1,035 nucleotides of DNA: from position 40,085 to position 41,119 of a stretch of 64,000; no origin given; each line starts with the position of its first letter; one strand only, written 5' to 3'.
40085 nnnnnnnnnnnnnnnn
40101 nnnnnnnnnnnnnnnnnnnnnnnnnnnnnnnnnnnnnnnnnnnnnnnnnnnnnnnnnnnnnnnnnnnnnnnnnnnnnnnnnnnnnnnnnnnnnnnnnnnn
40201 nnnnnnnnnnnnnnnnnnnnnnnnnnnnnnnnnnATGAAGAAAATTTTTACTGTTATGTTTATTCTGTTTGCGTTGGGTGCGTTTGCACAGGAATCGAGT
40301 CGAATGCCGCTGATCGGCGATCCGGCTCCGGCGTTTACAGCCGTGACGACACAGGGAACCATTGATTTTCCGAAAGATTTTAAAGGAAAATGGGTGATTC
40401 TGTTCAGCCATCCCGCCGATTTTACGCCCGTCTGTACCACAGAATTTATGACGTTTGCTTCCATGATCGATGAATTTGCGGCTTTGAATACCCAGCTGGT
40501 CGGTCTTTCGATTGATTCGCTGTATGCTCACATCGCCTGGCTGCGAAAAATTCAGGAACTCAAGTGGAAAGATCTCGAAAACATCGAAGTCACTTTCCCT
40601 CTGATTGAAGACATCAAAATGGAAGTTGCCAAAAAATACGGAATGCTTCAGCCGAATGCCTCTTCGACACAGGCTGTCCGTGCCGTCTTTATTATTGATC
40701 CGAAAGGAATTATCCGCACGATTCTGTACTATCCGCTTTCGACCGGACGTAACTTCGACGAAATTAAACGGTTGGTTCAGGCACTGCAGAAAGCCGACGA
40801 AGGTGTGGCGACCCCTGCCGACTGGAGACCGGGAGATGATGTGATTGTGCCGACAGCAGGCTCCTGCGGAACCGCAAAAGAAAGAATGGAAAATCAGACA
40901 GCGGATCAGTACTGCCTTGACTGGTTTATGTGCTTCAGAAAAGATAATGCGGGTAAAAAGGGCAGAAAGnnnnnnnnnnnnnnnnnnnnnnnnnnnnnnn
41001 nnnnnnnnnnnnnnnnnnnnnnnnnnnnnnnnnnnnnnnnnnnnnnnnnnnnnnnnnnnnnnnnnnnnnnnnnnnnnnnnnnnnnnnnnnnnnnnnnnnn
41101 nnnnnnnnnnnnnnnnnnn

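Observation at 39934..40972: Unannotated rubredoxin with a perfect consensus promoter, followed by a signal-peptide-bearing 1-Cys peroxiredoxin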

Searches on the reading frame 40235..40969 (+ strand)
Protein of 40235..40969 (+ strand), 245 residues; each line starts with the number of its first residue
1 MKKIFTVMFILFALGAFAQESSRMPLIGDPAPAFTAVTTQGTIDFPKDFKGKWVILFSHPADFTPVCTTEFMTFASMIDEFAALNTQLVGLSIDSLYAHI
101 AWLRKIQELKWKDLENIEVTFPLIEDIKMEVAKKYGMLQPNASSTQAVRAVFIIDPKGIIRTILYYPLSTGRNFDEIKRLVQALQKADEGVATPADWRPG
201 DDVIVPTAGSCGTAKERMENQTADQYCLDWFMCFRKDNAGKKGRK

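Call 3: search_protein_families(library=pfam, proteins=[window:40235-40969:+])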
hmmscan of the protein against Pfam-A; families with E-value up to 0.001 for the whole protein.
window:40235-40969:+ (245 aa): 3 families
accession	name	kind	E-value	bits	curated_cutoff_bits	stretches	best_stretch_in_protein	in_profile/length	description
PF00578.27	AhpC-TSA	-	4e-34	117.7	26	1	27-162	1-123/124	AhpC/TSA family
PF08534.16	Redoxin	-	1.2e-14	54.8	26.6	1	28-169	3-137/148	Redoxin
PF10417.14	1-cysPrx_C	-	5.8e-08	33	21.1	1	188-210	6-30/41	C-terminal domain of 1-Cys peroxiredoxin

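Call 4: search_protein_families(library=ncbifam, proteins=[window:40235-40969:+])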
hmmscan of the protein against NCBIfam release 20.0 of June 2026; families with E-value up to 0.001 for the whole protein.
window:40235-40969:+ (245 aa): 12 families
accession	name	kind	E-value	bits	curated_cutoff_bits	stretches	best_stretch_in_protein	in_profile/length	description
NF009668.0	PRK13189.1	equivalog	8.8e-99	329.2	211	1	19-238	4-223/224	peroxiredoxin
NF009669.0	PRK13190.1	equivalog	7.9e-66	221.1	261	1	27-228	5-199/203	putative peroxiredoxin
NF009670.0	PRK13191.1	equivalog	1.2e-64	217.8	374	1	21-235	3-210/215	putative peroxiredoxin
NF010122.0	PRK13599.1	equivalog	2.6e-58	197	456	1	20-233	2-215/220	peroxiredoxin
NF040737.1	peroxi_PrxU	equivalog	5.9e-34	117.8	270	1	19-213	30-224/233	thioredoxin-dependent peroxiredoxin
NF011576.0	PRK15000.1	subfamily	5.2e-27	94.8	301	1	26-220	3-196/200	peroxiredoxin C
TIGR03137.1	AhpC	equivalog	1.3e-25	90.2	272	1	47-207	27-180/187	alkyl hydroperoxide reductase subunit C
NF053650.1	PerredPrxQDein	equivalog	2.5e-09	37.3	260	1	32-160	2-122/148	thioredoxin-dependent peroxiredoxin PrxQ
NF006960.0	PRK09437.1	equivalog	1.3e-08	35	140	1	27-163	6-135/156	thioredoxin-dependent thiol peroxidase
NF001808.0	PRK00522.1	equivalog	7.4e-07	28.7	123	1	22-160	15-143/167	thiol peroxidase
NF045827.1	perox_SUH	exception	2.7e-05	23.6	298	1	28-161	21-144/178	thiol peroxidase Prx-SUH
NF002854.0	PRK03147.1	subfamily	0.00011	22.1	170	1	12-163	23-155/176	thiol-disulfide oxidoreductase ResA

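Call 8: find_homologous_proteins(query=window:40235-40969:+)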
Query window:40235-40969:+ (245 aa): 8000 proteins with E <= 0.001 among 8000 candidates; the best 120 are listed.
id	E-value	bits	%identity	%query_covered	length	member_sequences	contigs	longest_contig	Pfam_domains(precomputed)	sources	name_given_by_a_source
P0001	3.3e-159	546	96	100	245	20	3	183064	PF10417.15,PF08534.17,PF00578.28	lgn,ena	-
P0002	1.8e-144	497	87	100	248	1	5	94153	PF10417.15,PF08534.17,PF00578.28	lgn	-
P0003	2.2e-139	481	89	97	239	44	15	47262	PF10417.15,PF08534.17,PF00578.28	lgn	-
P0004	8.5e-137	472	87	96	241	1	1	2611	PF10417.15,PF08534.17,PF00578.28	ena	-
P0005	1.2e-125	436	84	88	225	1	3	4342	PF10417.15,PF08534.17,PF00578.28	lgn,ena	-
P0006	1.6e-125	435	84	90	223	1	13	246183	PF10417.15,PF08534.17,PF00578.28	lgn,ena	-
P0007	2.8e-125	434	84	89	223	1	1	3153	PF10417.15,PF08534.17,PF00578.28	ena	-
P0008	7.4e-125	433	84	89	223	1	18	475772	PF10417.15,PF08534.17,PF00578.28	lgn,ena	-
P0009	1.0e-124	433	84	89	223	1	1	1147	PF10417.15,PF08534.17,PF00578.28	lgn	-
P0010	2.4e-124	431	82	91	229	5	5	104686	PF10417.15,PF08534.17,PF00578.28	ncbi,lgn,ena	-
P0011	2.6e-124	431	83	91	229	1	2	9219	PF10417.15,PF08534.17,PF00578.28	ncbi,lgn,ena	-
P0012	3.9e-124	431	83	90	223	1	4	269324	PF10417.15,PF08534.17,PF00578.28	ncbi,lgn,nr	ncbi:peroxiredoxin [Coriobacteriales bacterium OH1046]|nr:peroxiredoxin [Coriobacteriales bacterium 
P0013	6.5e-124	430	84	89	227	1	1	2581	PF10417.15,PF08534.17,PF00578.28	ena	-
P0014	6.8e-124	430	84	88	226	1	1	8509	PF10417.15,PF08534.17,PF00578.28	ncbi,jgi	jgi:peroxiredoxin (alkyl hydroperoxide reductase subunit C)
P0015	6.9e-124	430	84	89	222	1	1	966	PF10417.15,PF08534.17,PF00578.28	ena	-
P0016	6.9e-124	430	83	89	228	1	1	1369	PF10417.15,PF08534.17,PF00578.28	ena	-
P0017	1.0e-123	429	83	90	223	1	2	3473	PF10417.15,PF08534.17,PF00578.28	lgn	-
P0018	1.1e-123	429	83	88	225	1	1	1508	PF10417.15,PF08534.17,PF00578.28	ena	-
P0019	1.1e-123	429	83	90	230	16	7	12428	PF10417.15,PF08534.17,PF00578.28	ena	-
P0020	1.2e-123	429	81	91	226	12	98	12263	PF10417.15,PF08534.17,PF00578.28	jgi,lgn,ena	jgi:peroxiredoxin (alkyl hydroperoxide reductase subunit C)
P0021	1.5e-123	429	82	89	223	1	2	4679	PF10417.15,PF08534.17,PF00578.28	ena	-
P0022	1.9e-123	428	83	89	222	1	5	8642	PF10417.15,PF08534.17,PF00578.28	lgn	-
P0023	2.2e-123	428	82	91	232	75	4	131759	PF10417.15,PF08534.17,PF00578.28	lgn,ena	-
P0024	2.6e-123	428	83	89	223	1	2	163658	PF10417.15,PF08534.17,PF00578.28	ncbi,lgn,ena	-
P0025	2.7e-123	428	82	89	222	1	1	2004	PF10417.15,PF08534.17,PF00578.28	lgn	-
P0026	2.7e-123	428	83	89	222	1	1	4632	PF10417.15,PF08534.17,PF00578.28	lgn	-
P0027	2.7e-123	428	83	89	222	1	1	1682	PF10417.15,PF08534.17,PF00578.28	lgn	-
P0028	3.0e-123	428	83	89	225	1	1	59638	PF10417.15,PF08534.17,PF00578.28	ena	-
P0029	3.8e-123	427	82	89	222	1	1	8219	PF10417.15,PF08534.17,PF00578.28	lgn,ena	-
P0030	3.9e-123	427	81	89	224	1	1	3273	PF10417.15,PF08534.17,PF00578.28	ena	-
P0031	3.9e-123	427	84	89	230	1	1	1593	PF10417.15,PF08534.17,PF00578.28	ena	-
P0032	4.0e-123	427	82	88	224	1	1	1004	PF10417.15,PF08534.17,PF00578.28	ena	-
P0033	5.2e-123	427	82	90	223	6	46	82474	PF10417.15,PF08534.17,PF00578.28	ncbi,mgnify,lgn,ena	mgnify:CR=1 FL=1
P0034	5.4e-123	427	82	89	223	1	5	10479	PF10417.15,PF08534.17,PF00578.28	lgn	-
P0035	5.6e-123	427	81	90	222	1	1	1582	PF10417.15,PF08534.17,PF00578.28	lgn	-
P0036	5.6e-123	427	81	90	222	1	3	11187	PF10417.15,PF08534.17,PF00578.28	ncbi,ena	-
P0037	6.2e-123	427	83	89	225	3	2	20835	PF10417.15,PF08534.17,PF00578.28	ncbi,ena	-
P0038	7.1e-123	427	82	89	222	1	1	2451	PF10417.15,PF08534.17,PF00578.28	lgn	-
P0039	7.5e-123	426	82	89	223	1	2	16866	PF10417.15,PF08534.17,PF00578.28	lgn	-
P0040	7.5e-123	426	83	89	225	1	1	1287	PF10417.15,PF08534.17,PF00578.28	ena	-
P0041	7.6e-123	426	83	89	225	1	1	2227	PF10417.15,PF08534.17,PF00578.28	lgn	-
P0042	7.7e-123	426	81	89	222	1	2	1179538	PF10417.15,PF08534.17,PF00578.28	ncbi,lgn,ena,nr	ncbi:MAG TPA: peroxiredoxin [Clostridiales bacterium]|nr:peroxiredoxin [Clostridiales bacterium]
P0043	8.7e-123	426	81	89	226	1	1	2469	PF10417.15,PF08534.17,PF00578.28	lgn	-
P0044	8.8e-123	426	82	89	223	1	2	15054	PF10417.15,PF08534.17,PF00578.28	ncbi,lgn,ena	-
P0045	9.5e-123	426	83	89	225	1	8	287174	PF10417.15,PF08534.17,PF00578.28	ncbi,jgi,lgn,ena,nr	ncbi:MAG: peroxiredoxin [Actinomycetota bacterium]|nr:peroxiredoxin [Actinomycetota bacterium]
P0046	9.8e-123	426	83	89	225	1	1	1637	PF10417.15,PF08534.17,PF00578.28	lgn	-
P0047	1.0e-122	426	82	89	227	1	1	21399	PF10417.15,PF08534.17,PF00578.28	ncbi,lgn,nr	ncbi:MAG: peroxiredoxin [Candidatus Izemoplasmatales bacterium]|nr:peroxiredoxin [Candidatus Izemopl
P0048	1.1e-122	426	81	89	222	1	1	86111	PF10417.15,PF08534.17,PF00578.28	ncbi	-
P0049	1.2e-122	426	82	89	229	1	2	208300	PF10417.15,PF08534.17,PF00578.28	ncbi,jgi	jgi:peroxiredoxin (alkyl hydroperoxide reductase subunit C)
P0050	1.3e-122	426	82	89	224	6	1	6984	PF10417.15,PF08534.17,PF00578.28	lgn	-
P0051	1.4e-122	426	82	89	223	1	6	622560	PF10417.15,PF08534.17,PF00578.28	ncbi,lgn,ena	-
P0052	1.6e-122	425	83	88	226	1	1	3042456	PF10417.15,PF08534.17,PF00578.28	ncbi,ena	-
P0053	1.6e-122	425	82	89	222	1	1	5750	PF10417.15,PF08534.17,PF00578.28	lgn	-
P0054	1.7e-122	425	82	89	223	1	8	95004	PF10417.15,PF08534.17,PF00578.28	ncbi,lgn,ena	-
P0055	1.7e-122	425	82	90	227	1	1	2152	PF10417.15,PF08534.17,PF00578.28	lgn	-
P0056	1.9e-122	425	83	89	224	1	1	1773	PF10417.15,PF08534.17,PF00578.28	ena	-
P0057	2.0e-122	425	82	89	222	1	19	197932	PF10417.15,PF08534.17,PF00578.28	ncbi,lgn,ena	-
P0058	2.2e-122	425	81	90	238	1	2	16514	PF10417.15,PF08534.17,PF00578.28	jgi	jgi:peroxiredoxin (alkyl hydroperoxide reductase subunit C)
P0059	2.4e-122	425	81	90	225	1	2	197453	PF10417.15,PF08534.17,PF00578.28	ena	-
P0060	2.5e-122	425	81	90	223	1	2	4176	PF10417.15,PF08534.17,PF00578.28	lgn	-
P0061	2.5e-122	425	83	89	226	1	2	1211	PF10417.15,PF08534.17,PF00578.28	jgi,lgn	-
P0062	3.0e-122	425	83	89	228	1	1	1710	PF10417.15,PF08534.17,PF00578.28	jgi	jgi:peroxiredoxin (alkyl hydroperoxide reductase subunit C)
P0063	3.3e-122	424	83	88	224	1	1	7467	PF10417.15,PF08534.17,PF00578.28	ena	-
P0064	3.4e-122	424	81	89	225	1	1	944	PF10417.15,PF08534.17,PF00578.28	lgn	-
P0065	3.4e-122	424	81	90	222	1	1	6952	PF10417.15,PF08534.17,PF00578.28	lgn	-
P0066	3.5e-122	424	82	89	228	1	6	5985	PF10417.15,PF08534.17,PF00578.28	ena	-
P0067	3.6e-122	424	81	87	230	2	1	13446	PF10417.15,PF08534.17,PF00578.28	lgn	-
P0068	3.9e-122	424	83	88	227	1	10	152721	PF10417.15,PF08534.17,PF00578.28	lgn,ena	-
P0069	4.0e-122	424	82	89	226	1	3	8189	PF10417.15,PF08534.17,PF00578.28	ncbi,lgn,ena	-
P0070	4.2e-122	424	82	91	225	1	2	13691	PF10417.15,PF08534.17,PF00578.28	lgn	-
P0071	4.3e-122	424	82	91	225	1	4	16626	PF10417.15,PF08534.17,PF00578.28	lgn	-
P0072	4.5e-122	424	81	90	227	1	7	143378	PF10417.15,PF08534.17,PF00578.28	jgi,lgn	-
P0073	4.6e-122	424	81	89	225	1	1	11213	PF10417.15,PF08534.17,PF00578.28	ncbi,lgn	-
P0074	4.9e-122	424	81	89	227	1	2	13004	PF10417.15,PF08534.17,PF00578.28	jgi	jgi:peroxiredoxin 2/4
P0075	5.2e-122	424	81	89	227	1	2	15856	PF10417.15,PF08534.17,PF00578.28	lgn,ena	-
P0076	5.6e-122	424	84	88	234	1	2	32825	PF10417.15,PF08534.17,PF00578.28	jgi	-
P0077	5.7e-122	424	84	88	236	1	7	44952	PF10417.15,PF08534.17,PF00578.28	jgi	jgi:peroxiredoxin (alkyl hydroperoxide reductase subunit C)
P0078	5.9e-122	424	84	88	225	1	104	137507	PF10417.15,PF08534.17,PF00578.28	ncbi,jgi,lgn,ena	ncbi:MAG: peroxiredoxin [Sphaerochaetaceae bacterium]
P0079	6.1e-122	424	81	89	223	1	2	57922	PF10417.15,PF08534.17,PF00578.28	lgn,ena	-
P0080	6.2e-122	423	81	90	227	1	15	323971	PF10417.15,PF08534.17,PF00578.28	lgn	-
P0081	6.5e-122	423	81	88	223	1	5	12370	PF10417.15,PF08534.17,PF00578.28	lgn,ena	-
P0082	7.0e-122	423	81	89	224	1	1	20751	PF10417.15,PF08534.17,PF00578.28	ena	-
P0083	7.1e-122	423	82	89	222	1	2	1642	PF10417.15,PF08534.17,PF00578.28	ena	-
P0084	7.3e-122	423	81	90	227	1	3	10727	PF10417.15,PF08534.17,PF00578.28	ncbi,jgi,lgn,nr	ncbi:MAG: peroxiredoxin [Candidatus Izemoplasmatales bacterium]|jgi:peroxiredoxin (alkyl hydroperoxi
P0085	7.4e-122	423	81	90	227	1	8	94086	PF10417.15,PF08534.17,PF00578.28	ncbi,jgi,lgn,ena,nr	ncbi:MAG: peroxiredoxin [Candidatus Izemoplasmatales bacterium]|jgi:peroxiredoxin (alkyl hydroperoxi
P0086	8.3e-122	423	82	88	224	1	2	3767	PF10417.15,PF08534.17,PF00578.28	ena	-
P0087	8.6e-122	423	83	88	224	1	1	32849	PF10417.15,PF08534.17,PF00578.28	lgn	-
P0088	8.7e-122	423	82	90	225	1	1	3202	PF10417.15,PF08534.17,PF00578.28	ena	-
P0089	8.8e-122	423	82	88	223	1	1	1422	PF10417.15,PF08534.17,PF00578.28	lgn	-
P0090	8.8e-122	423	82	88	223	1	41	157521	PF10417.15,PF08534.17,PF00578.28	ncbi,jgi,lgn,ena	-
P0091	8.8e-122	423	82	88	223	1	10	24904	PF10417.15,PF08534.17,PF00578.28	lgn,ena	-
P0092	8.9e-122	423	82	89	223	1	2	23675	PF10417.15,PF08534.17,PF00578.28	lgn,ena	-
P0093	8.9e-122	423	82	89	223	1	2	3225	PF10417.15,PF08534.17,PF00578.28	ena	-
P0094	9.0e-122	423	80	89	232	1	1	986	PF10417.15,PF08534.17,PF00578.28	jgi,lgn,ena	-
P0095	9.0e-122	423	82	89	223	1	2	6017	PF10417.15,PF08534.17,PF00578.28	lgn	-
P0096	9.1e-122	423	82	89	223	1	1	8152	PF10417.15,PF08534.17,PF00578.28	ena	-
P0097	9.4e-122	423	82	89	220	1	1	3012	PF10417.15,PF08534.17,PF00578.28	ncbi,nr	ncbi:MAG: peroxiredoxin [Solobacterium sp.]|nr:peroxiredoxin [Solobacterium sp.]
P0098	9.5e-122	423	83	89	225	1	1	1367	PF10417.15,PF08534.17,PF00578.28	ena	-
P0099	9.6e-122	423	81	89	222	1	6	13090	PF10417.15,PF08534.17,PF00578.28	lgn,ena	-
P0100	1.0e-121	423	81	89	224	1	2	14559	PF10417.15,PF08534.17,PF00578.28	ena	-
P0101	1.0e-121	423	82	88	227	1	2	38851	PF10417.15,PF08534.17,PF00578.28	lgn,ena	-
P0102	1.0e-121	423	82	88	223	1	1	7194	PF10417.15,PF08534.17,PF00578.28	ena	-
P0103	1.1e-121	423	83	88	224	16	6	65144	PF10417.15,PF08534.17,PF00578.28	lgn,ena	-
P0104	1.1e-121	423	82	88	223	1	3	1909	PF10417.15,PF08534.17,PF00578.28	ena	-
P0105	1.2e-121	423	82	89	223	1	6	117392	PF10417.15,PF08534.17,PF00578.28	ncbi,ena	-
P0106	1.2e-121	423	84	89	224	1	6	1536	PF10417.15,PF08534.17,PF00578.28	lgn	-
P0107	1.2e-121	423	82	89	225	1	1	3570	PF10417.15,PF08534.17,PF00578.28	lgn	-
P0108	1.2e-121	423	82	89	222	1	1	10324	PF10417.15,PF08534.17,PF00578.28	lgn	-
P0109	1.2e-121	423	81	90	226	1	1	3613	PF10417.15,PF08534.17,PF00578.28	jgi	jgi:peroxiredoxin (alkyl hydroperoxide reductase subunit C)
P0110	1.2e-121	423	82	88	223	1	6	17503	PF10417.15,PF08534.17,PF00578.28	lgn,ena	-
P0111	1.2e-121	423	82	88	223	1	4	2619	PF10417.15,PF08534.17,PF00578.28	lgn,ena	-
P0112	1.2e-121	423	81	88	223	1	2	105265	PF10417.15,PF08534.17,PF00578.28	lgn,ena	-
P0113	1.2e-121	423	82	89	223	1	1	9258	PF10417.15,PF08534.17,PF00578.28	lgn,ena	-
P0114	1.2e-121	423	82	89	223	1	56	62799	PF10417.15,PF08534.17,PF00578.28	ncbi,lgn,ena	-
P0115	1.2e-121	423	83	89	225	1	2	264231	PF10417.15,PF08534.17,PF00578.28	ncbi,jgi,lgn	ncbi:MAG: peroxiredoxin [Christensenellales bacterium]|jgi:peroxiredoxin (alkyl hydroperoxide reduct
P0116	1.2e-121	422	82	89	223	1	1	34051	PF10417.15,PF08534.17,PF00578.28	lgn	-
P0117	1.3e-121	422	82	89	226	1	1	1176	PF10417.15,PF08534.17,PF00578.28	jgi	-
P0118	1.3e-121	422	82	89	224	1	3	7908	PF10417.15,PF08534.17,PF00578.28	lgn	-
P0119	1.3e-121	422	83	89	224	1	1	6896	PF10417.15,PF08534.17,PF00578.28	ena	-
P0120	1.3e-121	422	80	89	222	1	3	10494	PF10417.15,PF08534.17,PF00578.28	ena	-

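Call 10: find_encoding_contigs(protein=window:40235-40969:+, flank=6000, max_places=6)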
Protein window:40235-40969:+ (245 aa): 24 contigs read that carry it; 6 places shown.
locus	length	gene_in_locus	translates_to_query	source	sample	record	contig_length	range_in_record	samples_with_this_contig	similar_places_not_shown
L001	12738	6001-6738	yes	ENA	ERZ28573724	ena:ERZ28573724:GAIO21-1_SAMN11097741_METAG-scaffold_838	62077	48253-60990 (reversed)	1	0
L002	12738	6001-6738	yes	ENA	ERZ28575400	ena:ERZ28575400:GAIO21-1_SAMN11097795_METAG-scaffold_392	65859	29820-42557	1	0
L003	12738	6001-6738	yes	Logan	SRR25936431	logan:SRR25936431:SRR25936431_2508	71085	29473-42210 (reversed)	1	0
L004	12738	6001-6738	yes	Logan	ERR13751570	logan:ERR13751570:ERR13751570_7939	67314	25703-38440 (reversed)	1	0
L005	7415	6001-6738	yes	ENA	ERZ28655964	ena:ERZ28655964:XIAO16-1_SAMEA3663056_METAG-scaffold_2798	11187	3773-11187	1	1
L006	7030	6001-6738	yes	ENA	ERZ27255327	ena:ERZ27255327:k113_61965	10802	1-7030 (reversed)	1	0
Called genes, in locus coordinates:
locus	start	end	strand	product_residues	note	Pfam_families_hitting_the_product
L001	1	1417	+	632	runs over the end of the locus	PF00474:SSF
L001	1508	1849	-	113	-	PF01155:HypA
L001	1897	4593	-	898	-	PF00037:Fer4, PF12837:Fer4_6 (weak), PF14691:Fer4_20, PF01946:Thi4, PF01266:DAO (weak), PF07992:Pyr_redox_2, PF13450:NAD_binding_8, PF00037:Fer4 (weak), +2 more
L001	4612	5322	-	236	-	PF02492:cobW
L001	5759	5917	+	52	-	PF00301:Rubredoxin, PF21349:RUBY_RBDX (faint)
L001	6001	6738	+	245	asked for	PF00578:AhpC-TSA, PF08534:Redoxin, PF10417:1-cysPrx_C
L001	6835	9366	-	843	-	PF00403:HMA, PF00122:E1-E2_ATPase, PF00702:Hydrolase, PF00403:HMA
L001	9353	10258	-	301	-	PF00132:Hexapep (faint), PF25084:LbH_EIF2B (faint), PF25087:GMPPB_C (faint)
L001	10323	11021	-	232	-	PF01026:TatD_DNase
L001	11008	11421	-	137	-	-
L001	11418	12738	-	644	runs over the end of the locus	PF02838:Glyco_hydro_20b, PF00728:Glyco_hydro_20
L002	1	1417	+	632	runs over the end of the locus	PF00474:SSF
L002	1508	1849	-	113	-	PF01155:HypA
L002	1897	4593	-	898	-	PF00037:Fer4, PF12837:Fer4_6 (weak), PF14691:Fer4_20, PF01946:Thi4, PF01266:DAO (weak), PF07992:Pyr_redox_2, PF13450:NAD_binding_8, PF00037:Fer4 (weak), +2 more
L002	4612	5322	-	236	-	PF02492:cobW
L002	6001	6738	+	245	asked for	PF00578:AhpC-TSA, PF08534:Redoxin, PF10417:1-cysPrx_C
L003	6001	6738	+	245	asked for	PF00578:AhpC-TSA, PF08534:Redoxin, PF10417:1-cysPrx_C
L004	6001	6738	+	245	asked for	PF00578:AhpC-TSA, PF08534:Redoxin, PF10417:1-cysPrx_C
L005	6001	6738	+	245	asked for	PF00578:AhpC-TSA, PF08534:Redoxin, PF10417:1-cysPrx_C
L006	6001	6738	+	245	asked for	PF00578:AhpC-TSA, PF08534:Redoxin, PF10417:1-cysPrx_C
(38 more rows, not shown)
